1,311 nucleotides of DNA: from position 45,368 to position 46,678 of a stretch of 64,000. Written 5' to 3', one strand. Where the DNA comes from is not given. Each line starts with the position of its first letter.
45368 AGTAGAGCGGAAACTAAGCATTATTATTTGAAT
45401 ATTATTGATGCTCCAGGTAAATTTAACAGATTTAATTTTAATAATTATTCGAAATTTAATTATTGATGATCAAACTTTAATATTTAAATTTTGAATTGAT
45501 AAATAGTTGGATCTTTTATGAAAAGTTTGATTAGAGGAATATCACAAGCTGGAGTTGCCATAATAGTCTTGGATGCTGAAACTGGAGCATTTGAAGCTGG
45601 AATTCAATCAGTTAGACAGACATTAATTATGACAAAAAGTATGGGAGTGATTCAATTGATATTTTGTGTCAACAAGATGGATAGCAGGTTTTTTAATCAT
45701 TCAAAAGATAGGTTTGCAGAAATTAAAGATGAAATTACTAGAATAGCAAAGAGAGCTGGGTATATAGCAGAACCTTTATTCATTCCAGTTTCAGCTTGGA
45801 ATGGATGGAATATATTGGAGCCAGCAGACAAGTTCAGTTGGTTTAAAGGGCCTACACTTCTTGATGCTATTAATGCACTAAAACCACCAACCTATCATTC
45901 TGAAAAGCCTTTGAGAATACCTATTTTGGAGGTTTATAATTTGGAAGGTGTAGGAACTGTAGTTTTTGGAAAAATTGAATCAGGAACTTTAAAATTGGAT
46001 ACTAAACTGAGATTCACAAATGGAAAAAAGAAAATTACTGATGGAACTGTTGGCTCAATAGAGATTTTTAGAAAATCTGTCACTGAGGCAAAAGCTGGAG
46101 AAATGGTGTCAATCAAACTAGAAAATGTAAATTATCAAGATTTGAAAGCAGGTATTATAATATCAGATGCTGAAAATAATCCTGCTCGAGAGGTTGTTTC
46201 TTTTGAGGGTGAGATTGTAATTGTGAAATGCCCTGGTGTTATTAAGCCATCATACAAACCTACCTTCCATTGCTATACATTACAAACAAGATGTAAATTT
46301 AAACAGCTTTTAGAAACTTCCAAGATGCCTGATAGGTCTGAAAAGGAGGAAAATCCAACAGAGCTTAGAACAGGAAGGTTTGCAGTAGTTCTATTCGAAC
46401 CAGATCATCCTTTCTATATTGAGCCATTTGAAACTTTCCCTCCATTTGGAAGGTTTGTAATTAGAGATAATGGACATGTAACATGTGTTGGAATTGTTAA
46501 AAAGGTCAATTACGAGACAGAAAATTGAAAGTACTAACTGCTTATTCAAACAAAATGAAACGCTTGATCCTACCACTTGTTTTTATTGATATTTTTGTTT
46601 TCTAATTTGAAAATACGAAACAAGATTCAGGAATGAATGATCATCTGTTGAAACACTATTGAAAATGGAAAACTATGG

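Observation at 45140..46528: EF1A/Hbs1/eRF3-family GTPase paralog that appears to lack the catalytic histidine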

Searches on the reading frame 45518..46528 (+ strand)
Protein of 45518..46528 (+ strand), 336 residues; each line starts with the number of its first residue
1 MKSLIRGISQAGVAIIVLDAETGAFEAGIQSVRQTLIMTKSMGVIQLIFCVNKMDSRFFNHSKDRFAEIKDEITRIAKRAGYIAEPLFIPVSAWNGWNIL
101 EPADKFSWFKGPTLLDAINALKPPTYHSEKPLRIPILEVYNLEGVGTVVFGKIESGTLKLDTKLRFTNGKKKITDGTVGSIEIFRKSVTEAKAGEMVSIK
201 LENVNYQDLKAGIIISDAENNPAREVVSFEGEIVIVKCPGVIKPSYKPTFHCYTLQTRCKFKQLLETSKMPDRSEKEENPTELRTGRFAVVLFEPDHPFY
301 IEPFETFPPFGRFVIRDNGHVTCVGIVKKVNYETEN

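Call 28: list_cluster_members(proteins=[P0001, P0004, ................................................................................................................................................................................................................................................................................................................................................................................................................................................, window:45518-46528:+, window:45140-45466:+])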
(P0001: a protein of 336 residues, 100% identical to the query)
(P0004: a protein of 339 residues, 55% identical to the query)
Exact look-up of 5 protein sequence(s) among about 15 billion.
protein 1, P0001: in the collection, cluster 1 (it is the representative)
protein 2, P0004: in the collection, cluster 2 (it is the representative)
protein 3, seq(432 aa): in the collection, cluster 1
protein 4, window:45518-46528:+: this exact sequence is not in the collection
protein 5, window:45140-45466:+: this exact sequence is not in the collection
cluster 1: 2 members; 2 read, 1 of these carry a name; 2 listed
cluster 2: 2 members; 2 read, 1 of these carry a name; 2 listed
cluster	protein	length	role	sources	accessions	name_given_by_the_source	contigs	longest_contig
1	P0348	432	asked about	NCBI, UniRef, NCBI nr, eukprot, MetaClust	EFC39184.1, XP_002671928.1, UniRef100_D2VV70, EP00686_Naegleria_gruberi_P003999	predicted protein [Naegleria gruberi] | Predicted protein n=1 Tax=Naegleria gruberi TaxID=5762 RepID=D2VV70_NAEGR | uncharacterized protein NAEGRDRAFT_60891 [Naegleria gruberi]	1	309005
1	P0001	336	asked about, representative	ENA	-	-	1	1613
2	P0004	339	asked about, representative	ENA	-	-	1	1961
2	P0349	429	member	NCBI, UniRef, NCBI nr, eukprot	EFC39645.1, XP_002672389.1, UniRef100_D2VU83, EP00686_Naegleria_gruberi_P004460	elongation factor 1 alpha [Naegleria gruberi] | Elongation factor 1 alpha n=1 Tax=Naegleria gruberi TaxID=5762 RepID=D2VU83_NAEGR | XP_002672389.1 elongation factor 1 alpha [Naegleria gruberi strain NEG-M]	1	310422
